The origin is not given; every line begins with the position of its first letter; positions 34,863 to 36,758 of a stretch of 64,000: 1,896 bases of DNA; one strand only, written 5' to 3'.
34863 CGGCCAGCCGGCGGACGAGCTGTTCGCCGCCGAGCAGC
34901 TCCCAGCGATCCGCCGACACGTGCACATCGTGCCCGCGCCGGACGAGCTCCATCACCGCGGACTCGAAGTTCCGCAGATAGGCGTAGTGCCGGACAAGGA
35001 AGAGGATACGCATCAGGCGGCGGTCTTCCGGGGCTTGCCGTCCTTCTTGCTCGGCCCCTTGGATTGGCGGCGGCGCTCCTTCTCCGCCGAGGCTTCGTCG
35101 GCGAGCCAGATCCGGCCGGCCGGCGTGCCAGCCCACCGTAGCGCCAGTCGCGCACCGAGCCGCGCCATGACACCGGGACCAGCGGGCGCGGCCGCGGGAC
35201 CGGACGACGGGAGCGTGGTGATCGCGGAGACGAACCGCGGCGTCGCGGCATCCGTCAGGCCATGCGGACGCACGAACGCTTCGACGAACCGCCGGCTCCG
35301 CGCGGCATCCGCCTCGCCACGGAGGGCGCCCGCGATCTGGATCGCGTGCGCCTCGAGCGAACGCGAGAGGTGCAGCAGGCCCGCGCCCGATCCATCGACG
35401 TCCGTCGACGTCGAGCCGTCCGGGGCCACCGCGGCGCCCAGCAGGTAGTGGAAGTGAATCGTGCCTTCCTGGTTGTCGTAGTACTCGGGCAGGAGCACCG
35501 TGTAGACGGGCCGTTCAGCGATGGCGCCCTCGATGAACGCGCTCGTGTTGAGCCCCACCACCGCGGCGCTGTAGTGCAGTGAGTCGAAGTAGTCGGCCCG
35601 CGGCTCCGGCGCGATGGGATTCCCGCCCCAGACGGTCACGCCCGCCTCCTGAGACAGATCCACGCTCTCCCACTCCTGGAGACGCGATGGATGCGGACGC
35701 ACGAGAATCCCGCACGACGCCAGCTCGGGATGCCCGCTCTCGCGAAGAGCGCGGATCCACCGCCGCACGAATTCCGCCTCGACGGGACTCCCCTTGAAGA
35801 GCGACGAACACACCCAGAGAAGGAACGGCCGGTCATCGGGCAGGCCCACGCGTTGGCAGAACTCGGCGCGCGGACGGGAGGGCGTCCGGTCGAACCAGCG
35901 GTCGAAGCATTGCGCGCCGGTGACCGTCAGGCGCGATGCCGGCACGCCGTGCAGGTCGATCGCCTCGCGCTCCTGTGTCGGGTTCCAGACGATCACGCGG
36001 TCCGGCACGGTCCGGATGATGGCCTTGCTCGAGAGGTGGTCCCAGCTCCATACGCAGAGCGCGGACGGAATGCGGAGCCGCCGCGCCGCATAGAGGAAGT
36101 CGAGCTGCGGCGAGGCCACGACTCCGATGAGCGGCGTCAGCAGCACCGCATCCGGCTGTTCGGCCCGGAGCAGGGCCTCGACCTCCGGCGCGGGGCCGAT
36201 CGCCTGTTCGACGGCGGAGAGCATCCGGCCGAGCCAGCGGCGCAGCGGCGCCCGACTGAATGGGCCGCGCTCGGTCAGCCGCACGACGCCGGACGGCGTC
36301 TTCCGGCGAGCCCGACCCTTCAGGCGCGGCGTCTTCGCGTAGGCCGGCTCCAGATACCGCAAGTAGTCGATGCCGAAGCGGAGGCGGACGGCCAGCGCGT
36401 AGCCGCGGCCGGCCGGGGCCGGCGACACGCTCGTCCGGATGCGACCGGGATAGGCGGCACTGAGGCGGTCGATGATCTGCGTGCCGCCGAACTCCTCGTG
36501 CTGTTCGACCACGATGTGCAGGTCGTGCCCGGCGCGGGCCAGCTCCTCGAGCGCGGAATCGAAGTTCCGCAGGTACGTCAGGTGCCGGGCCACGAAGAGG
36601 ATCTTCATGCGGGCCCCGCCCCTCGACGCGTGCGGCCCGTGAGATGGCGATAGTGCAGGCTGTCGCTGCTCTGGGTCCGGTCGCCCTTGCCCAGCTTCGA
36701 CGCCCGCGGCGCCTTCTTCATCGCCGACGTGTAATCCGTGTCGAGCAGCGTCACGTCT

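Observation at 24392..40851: Iterated array: nine consecutive coupled genes (16.5 kb) encode six FamA and five FamB domains of no family I can name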

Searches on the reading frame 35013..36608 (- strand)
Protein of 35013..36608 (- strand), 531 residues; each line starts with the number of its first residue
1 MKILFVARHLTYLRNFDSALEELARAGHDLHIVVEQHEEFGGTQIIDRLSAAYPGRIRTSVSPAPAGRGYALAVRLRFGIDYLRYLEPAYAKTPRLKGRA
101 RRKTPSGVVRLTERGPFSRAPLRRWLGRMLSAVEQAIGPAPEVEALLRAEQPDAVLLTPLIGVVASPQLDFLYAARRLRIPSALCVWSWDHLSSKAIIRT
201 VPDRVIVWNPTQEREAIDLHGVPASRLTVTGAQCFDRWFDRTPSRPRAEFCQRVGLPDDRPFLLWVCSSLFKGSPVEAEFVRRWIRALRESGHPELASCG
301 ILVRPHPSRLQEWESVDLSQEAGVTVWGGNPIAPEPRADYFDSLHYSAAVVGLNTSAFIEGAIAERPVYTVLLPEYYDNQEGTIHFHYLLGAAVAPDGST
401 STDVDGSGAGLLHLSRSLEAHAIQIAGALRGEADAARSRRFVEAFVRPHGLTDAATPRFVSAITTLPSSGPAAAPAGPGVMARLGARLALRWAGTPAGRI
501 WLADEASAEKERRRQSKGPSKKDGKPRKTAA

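Call 7: search_protein_families(library=pfam, max_evalue=0.1, proteins=[window:35013-36608:-])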
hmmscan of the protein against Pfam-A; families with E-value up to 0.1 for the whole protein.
window:35013-36608:- (531 aa): 0 families

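Call 8: search_protein_families(library=ncbifam, max_evalue=0.1, proteins=[window:35013-36608:-])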
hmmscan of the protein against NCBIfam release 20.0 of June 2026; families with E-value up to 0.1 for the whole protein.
window:35013-36608:- (531 aa): 1 family
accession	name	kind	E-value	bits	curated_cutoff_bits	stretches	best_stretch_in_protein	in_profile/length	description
NF046086.1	BFO_1060_trans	domain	0.00022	20.5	200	1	201-271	104-172/365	BFO_1060 family glycosyltransferase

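Call 17: find_homologous_proteins(query=window:35013-36608:-)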
Query window:35013-36608:- (531 aa): 3733 proteins with E <= 0.001 among 8000 candidates; the best 120 are listed.
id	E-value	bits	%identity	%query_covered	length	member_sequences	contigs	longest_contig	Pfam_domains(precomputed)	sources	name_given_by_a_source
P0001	0.0e+0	1192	100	100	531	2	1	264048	-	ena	-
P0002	2.2e-278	943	81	99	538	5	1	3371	-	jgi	-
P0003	1.3e-217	742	65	98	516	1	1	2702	-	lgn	-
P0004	1.7e-209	715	64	98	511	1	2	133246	-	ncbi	ncbi:MAG: hypothetical protein AB7I25_01715 [Vicinamibacterales bacterium]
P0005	8.1e-209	713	64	98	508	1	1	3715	-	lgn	-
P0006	2.5e-207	708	63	98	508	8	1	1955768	-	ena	-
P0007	5.3e-207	707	64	97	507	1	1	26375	-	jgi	jgi:hypothetical protein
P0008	1.1e-206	706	64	97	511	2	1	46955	-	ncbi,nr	ncbi:MAG: hypothetical protein FJW23_02930 [Acidimicrobiia bacterium]|nr:hypothetical protein [Acidi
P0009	2.6e-206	705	63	98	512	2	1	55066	-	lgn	-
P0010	4.9e-205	701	63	100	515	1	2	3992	-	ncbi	-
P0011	1.5e-204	699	62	99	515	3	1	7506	-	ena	-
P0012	6.2e-202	690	64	98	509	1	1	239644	-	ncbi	-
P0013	9.2e-202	690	63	97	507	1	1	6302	-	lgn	-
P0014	1.9e-200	685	62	97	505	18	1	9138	-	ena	-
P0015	1.2e-199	683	61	98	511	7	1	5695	-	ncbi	-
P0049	2.8e-167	576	56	95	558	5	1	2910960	-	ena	-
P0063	4.2e-163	562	46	87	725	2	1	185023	PF13439.13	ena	-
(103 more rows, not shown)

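Call 22: search_solved_structures(query=A1, max_evalue=10, show_alignments=2)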
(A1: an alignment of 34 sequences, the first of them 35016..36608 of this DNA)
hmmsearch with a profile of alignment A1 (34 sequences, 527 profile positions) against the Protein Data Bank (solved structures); distinct sequences matched with E-value up to 10: 13.
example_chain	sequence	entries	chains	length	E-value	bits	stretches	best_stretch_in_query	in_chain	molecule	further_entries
7qcw_A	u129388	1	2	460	0.041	15.7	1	380-479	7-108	Serine hydroxymethyltransferase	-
8hml_A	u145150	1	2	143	0.088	14.6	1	398-464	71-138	DNA-binding response OmpR family regulator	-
1jf0_A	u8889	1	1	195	0.14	14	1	384-486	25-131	Obelin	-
1jf2_A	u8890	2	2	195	0.14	13.9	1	385-487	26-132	obelin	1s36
9dae_A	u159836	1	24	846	0.27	13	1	83-157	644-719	Phosphoenolpyruvate synthase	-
8hig_A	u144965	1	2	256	0.28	12.9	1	398-464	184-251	DNA-binding response OmpR family regulator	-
1qv0_A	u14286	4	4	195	0.31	12.8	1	385-487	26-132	Obelin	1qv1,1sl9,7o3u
2f8p_A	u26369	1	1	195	0.31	12.8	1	385-487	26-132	Obelin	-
1el4_A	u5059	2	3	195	0.31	12.8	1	385-487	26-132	OBELIN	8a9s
1sl7_A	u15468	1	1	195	0.31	12.8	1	385-487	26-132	Obelin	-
4mrx_A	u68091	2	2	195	0.33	12.7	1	385-487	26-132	Obelin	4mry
8c6o_A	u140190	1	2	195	0.84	11.4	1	385-487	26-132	Obelin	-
4n1f_A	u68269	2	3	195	1.7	10.4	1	385-487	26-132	Obelin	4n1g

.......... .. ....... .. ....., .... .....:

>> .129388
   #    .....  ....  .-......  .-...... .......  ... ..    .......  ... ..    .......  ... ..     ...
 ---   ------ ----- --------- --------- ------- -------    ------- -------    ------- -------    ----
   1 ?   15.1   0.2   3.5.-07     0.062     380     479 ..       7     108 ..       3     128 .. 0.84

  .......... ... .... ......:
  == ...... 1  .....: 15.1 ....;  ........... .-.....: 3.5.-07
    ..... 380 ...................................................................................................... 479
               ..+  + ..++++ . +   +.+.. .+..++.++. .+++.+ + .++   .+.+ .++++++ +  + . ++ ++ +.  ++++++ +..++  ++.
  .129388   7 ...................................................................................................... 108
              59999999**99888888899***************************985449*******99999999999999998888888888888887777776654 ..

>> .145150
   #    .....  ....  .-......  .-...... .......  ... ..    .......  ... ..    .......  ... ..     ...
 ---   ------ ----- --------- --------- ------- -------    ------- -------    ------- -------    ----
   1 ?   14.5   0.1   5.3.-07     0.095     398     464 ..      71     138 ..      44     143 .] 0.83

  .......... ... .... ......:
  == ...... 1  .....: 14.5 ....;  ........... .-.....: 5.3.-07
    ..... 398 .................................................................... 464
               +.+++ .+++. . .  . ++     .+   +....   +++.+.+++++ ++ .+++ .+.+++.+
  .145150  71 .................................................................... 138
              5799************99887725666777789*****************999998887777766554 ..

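Call 29: find_encoding_contigs(protein=P0004, flank=10000, max_places=2)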
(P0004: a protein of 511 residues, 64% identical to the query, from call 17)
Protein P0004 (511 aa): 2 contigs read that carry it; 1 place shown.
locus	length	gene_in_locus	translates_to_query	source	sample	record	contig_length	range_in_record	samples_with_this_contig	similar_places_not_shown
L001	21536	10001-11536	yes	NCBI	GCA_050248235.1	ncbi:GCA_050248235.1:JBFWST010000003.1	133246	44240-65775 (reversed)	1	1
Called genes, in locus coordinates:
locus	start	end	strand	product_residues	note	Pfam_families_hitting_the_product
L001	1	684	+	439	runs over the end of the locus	-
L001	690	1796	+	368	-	-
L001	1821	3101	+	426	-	PF00005:ABC_tran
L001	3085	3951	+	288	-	PF01061:ABC2_membrane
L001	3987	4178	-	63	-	-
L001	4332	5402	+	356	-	-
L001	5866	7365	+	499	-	-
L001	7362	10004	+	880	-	-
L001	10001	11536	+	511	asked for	-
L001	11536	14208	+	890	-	-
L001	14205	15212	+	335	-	-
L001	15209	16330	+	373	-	-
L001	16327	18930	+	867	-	-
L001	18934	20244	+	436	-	-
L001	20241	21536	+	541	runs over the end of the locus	-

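Call 31: find_encoding_contigs(protein=P0049, flank=10000, max_places=1)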
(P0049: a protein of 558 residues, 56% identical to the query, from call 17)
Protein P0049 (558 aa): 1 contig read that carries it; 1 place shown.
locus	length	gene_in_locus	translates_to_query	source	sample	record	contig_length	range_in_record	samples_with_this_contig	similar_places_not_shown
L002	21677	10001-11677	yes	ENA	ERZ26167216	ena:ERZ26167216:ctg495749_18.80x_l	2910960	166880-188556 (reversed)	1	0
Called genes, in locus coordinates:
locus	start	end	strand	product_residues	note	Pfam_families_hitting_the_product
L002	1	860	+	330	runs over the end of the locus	PF01370:Epimerase, PF16363:GDP_Man_Dehyd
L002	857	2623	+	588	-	-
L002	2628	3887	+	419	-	PF00005:ABC_tran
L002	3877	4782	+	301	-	PF01061:ABC2_membrane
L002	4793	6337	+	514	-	-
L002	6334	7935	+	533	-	-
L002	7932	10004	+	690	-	PF00535:Glycos_transf_2, PF13641:Glyco_tranf_2_3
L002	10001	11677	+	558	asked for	-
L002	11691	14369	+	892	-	-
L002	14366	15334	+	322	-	-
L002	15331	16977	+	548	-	-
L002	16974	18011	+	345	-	PF03102:NeuB, PF08666:SAF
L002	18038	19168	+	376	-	PF02350:Epimerase_2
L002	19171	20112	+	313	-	PF13489:Methyltransf_23, PF08241:Methyltransf_11 (weak), PF08242:Methyltransf_12 (weak), PF13649:Methyltransf_25 (weak)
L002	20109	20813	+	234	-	PF02348:CTP_transf_3, PF12804:NTP_transf_3 (weak)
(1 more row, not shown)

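Call 33: predict_structure(alignment_id=A1)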
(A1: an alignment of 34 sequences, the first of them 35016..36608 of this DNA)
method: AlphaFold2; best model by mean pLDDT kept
length: 531 residues; sequences in the alignment: 34
mean_pLDDT: 88.3   pTM: 0.88
mean pLDDT of the five models: 88.3, 87.1, 86.2, 85.9, 85.8
residues with pLDDT >= 90: 344; 70-90: 142; 50-70: 25; < 50: 20
segments of 3 or more residues with pLDDT < 50: 400-408, 526-531
pLDDT, mean of each block of 10 residues (from residue 1): 94 91 98 82 87 96 90 93 89 83 94 92 95 94 96 89 72 94 91 82 94 91 95 93 96 95 91 82 96 96 90 85 86 85 97 93 95 81 81 54 50 94 97 90 93 96 91 81 97 95 92 82 48 36
secondary structure, 60 per line:
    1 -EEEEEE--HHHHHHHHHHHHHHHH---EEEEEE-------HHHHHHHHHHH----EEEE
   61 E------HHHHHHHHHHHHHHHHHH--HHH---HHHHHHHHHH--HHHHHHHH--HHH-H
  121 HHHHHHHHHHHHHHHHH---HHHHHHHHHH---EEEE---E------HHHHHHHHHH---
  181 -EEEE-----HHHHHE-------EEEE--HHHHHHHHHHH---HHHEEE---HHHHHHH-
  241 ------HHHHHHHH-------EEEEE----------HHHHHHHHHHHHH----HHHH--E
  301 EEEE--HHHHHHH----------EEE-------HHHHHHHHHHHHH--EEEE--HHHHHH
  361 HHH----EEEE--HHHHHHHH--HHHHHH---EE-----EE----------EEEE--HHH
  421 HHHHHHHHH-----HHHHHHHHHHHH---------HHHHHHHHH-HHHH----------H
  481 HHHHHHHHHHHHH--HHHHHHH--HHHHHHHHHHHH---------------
elements in order: E2-7 H10-25 E29-34 H42-52 E57-61 H68-85 H94-103 H106-113 H120-137 H141-150 E154-157 H168-177 E182-185 H191-195 E204-207 H210-220 E227-229 H233-239 H247-254 E262-266 H277-289 H294-297 E300-304 H307-313 E324-326 H334-346 E349-352 H355-363 E368-371 H374-381 H384-389 E412-415 H418-429 H435-446 H456-464 H466-469 H480-493 H496-502 H505-516

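Call 36: fold_search(model_id=the predicted structure, library=pdb)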
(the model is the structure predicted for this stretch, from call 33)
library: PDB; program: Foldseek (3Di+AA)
matches with E <= 10: 1475; with E <= 0.001: 252
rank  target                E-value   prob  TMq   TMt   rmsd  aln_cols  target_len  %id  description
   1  5xvs_A                1.0e-09  1.00  0.46  0.65   7.2       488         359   12  Crystal structure of UDP-GlcNAc 2-epimerase NeuC complexed with UDP (released 2018-04-11)
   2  5zlr_A                1.1e-09  1.00  0.48  0.66   6.8       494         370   11  Structure of NeuC (released 2018-05-16)
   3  7ya2_B                3.8e-09  1.00  0.45  0.61   7.8       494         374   12  Crystal structure of capsular polysaccharide synthesis enzyme CapG from Staphylococcus aureus (released 2022-11-16)
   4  4nes                  5.9e-09  1.00  0.45  0.62   7.2       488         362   12  Crystal structure of Methanocaldococcus jannaschii UDP-GlcNAc 2-epimerase in complex with UDP-GlcNAc and UDP (released 2014-04-23)
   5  4hwg                  8.8e-09  1.00  0.48  0.65   7.3       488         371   13  Structure of UDP-N-acetylglucosamine 2-epimerase from Rickettsia bellii (released 2012-11-28)
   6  3beo_A                2.3e-08  1.00  0.47  0.64   7.3       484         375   11  A Structural Basis for the allosteric regulation of non-hydrolyzing UDP-GlcNAc 2-epimerases (released 2008-02-19)
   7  5dld                  2.4e-08  1.00  0.47  0.62   9.1       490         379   15  Crystal Structure of a UDP-N-acetylglucosamine 2-epimerase from Burkholderia vietnamiensis complexed with UDP-GlcNAc and (released 2015-09-30)
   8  7mi0                  2.5e-08  1.00  0.47  0.63   7.1       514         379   10  Crystal Structure of Glycosyltransferase from Rickettsia africae ESF-5 (released 2021-04-28)
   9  5xvs_B                2.5e-08  1.00  0.40  0.55   8.5       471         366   11  Crystal structure of UDP-GlcNAc 2-epimerase NeuC complexed with UDP (released 2018-04-11)
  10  6vlc_B                2.6e-08  1.00  0.47  0.64   6.7       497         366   10  Crystal structure of UDP-GlcNAc 2-epimerase from Neisseria meningitidis bound to UDP-GlcNAc (released 2020-11-11)
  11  8ahe_A                3.4e-08  1.00  0.44  0.60   8.2       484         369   11  PAC-FragmentDEL: Photoactivated covalent capture of DNA encoded fragments for hit discovery (released 2022-09-14)
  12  4neq                  3.7e-08  1.00  0.47  0.65   7.6       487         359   13  The structure of UDP-GlcNAc 2-epimerase from Methanocaldococcus jannaschii (released 2014-04-23)
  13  8sxv_A                3.9e-08  1.00  0.45  0.62   7.4       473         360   13  X-ray crystal structure of UDP- 2,3-diacetamido-2,3-dideoxy-glucuronic acid-2-epimerase from Thermus thermophilus stra (released 2023-09-13)
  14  8sft_B                4.3e-08  1.00  0.40  0.47   9.5       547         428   13  Crystal structure of TuUGT202A2 (Tetur22g00270) in complex with kaempferol (released 2024-04-17)
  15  3dzc_A                5.0e-08  1.00  0.45  0.61   8.9       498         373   12  2.35 Angstrom resolution structure of WecB (VC0917), a UDP-N-acetylglucosamine 2-epimerase from Vibrio cholerae. (released 2008-08-12)
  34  3l7j_B                1.2e-07  1.00  0.42  0.52   8.7       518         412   10  Structure of the Wall Teichoic Acid Polymerase TagF, H444N variant (released 2010-04-28)
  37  3l7l_D                1.4e-07  1.00  0.42  0.52   8.8       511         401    9  Structure of the Wall Teichoic Acid Polymerase TagF, H444N + CDPG (30 minute soak) (released 2010-04-28)
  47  3l7i_D                2.2e-07  1.00  0.42  0.52   8.8       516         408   10  Structure of the Wall Teichoic Acid Polymerase TagF (released 2010-04-28)
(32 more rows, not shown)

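Call 44: find_related_loci(query=A1, collection=genome_contigs, flank=10000)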
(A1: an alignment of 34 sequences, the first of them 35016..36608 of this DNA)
Query A1 (531 aa) in genome_contigs; peptide patterns used: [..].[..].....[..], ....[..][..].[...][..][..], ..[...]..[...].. (x = any residue, [..] = any of these).
460 stretches matched a pattern; 356 encode a relative of the query (tblastn E <= 1e-3); the best 80 are kept; 69 distinct loci.
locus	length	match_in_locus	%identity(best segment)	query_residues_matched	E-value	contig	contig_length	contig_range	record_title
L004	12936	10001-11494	64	1-517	0e+0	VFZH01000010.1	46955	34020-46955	MAG: Acidimicrobiia bacterium isolate K_Offshore_80m_m2_020 K_Offshore_80m_m2_020_Ga0194132_10001500, whole genome shotg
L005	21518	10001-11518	64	1-521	0e+0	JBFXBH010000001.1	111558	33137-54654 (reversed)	MAG: Vicinamibacterales bacterium isolate CA_2019_TPBS_41 NODE_1543_length_111558_cov_9.577425_TPBS, whole genome shotgu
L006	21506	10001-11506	62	1-517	0e+0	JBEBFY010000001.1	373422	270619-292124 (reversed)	MAG: Vicinamibacterales bacterium isolate ASF_8 NODE_2_length_373422_cov_22.863370, whole genome shotgun sequence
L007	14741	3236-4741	61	1-517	0e+0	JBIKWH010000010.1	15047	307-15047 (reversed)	MAG: Vicinamibacterales bacterium isolate ME2015-09-13_3300035666_group6_bin101 Rohwer_bin11_scaffold_3810_c1, whole gen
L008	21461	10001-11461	59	1-502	1e-178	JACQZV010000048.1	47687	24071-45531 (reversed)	MAG: Acidobacteria bacterium isolate NC_groundwater_1576_Pr3_B-0.1um_69_12 SR-2_scaffold_141_748309, whole genome shotgu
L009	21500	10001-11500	54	1-516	2e-177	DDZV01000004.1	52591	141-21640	MAG TPA_asm: Acidobacteria bacterium UBA2999 UBA2999_contig_52262, whole genome shotgun sequence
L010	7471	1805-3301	55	1-515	4e-173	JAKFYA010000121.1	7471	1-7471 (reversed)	MAG: Acidobacteria bacterium isolate ND5_Bin_3_1 ND5_0010567, whole genome shotgun sequence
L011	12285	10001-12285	58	1-482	5e-171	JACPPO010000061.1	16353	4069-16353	MAG: Acidobacteria bacterium isolate NC_groundwater_629_Ag_B-0.1um_65_68 B_1_S1_Biohub_coassembly_k141_2377063, whole ge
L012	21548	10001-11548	53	1-531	4e-170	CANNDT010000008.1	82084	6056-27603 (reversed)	MAG: Acidobacteria bacterium isolate ZH-3nov15-179 genome assembly, contig: ZH-3nov15-C143, whole genome shotgun sequenc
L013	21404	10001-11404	52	1-481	8e-156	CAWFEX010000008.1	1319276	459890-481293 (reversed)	MAG: uncultured Acidobacteriota bacterium isolate MFD05567.bin.1.209 genome assembly, contig: contig_26915, whole genome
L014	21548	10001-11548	49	1-530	1e-153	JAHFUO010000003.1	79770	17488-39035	MAG: Acidobacteria bacterium isolate nzgw81 NODE_367_length_79771_cov_6.905235, whole genome shotgun sequence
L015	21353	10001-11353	52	1-466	1e-153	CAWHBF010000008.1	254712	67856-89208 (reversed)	MAG: uncultured Acidobacteriota bacterium isolate MFD00962.bin.1.54 genome assembly, contig: contig_164094, whole genome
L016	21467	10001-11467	50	1-505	2e-152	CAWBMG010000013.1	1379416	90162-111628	MAG: uncultured Acidobacteriota bacterium isolate MFD02242.bin.1.279 genome assembly, contig: contig_807, whole genome s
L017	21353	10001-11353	53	1-466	2e-151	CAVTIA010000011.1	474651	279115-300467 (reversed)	MAG: uncultured Acidobacteriota bacterium isolate MFD06229.bin.1.1 genome assembly, contig: contig_36585, whole genome s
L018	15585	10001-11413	51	1-484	4e-151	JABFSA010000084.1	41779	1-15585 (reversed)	MAG: Acidobacteria bacterium isolate S-RSF-IL-07 seq_142, whole genome shotgun sequence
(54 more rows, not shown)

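Call 53: search_protein_families(library=pfam, alignment_id=A1, max_evalue=1)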
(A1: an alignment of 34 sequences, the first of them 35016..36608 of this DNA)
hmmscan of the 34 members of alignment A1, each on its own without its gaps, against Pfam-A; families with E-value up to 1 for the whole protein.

A. member 1, window:35016-36608:- (531 aa): 1 family
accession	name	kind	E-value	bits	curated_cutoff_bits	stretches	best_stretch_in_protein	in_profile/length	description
PF13439.12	Glyco_transf_4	-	0.16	12.4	28.5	0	122-229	43-161/170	Glycosyltransferase Family 4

B. families by the number of members that match (of 34 scanned): 12 families
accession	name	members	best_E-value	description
PF13439.12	Glyco_transf_4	22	0.00013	Glycosyltransferase Family 4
PF02310.24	B12-binding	3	0.00012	B12 binding domain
PF13477.12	Glyco_trans_4_2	3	0.081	Glycosyl transferase 4-like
PF06925.17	MGDG_synth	2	0.015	Monogalactosyldiacylglycerol (MGDG) synthase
PF04464.20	Glyphos_transf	1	0.022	CDP-Glycerol:Poly(glycerophosphate) glycerophosphotransferase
PF13559.11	DUF4129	1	0.043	Domain of unknown function (DUF4129)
PF19933.4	DUF6396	1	0.096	Domain of unknown function (DUF6396)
PF16072.10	DUF4813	1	0.1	Domain of unknown function (DUF4813)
PF12075.13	KN_motif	1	0.13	KN motif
PF06055.17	ExoD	1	0.15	Exopolysaccharide synthesis, ExoD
PF20604.3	DUF6798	1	0.17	Domain of unknown function (DUF6798)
PF09782.14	NDUF_B6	1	0.24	NADH:ubiquinone oxidoreductase, NDUFB6/B17 subunit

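Call 66: search_dna_similar(query=window:35016-36608:-, collection=plasmids, mode=protein, max_evalue=0.001, max_rows=15)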
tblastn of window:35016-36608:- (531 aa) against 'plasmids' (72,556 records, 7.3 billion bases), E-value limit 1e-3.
No match.

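Call 71: search_protein_families(library=ncbifam, alignment_id=A1, max_evalue=0.01)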
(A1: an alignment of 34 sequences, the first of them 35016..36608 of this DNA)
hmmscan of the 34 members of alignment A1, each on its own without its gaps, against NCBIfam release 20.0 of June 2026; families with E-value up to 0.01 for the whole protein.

A. member 1, window:35016-36608:- (531 aa): 1 family
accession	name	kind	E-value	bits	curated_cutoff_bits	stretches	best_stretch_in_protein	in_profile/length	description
NF046086.1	BFO_1060_trans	domain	0.00022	20.5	200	1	201-271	104-172/365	BFO_1060 family glycosyltransferase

B. families by the number of members that match (of 34 scanned): 2 families
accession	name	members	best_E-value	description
NF046086.1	BFO_1060_trans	33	6.3e-07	BFO_1060 family glycosyltransferase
TIGR04396.2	surf_polysacc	2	0.0044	surface carbohydrate biosynthesis protein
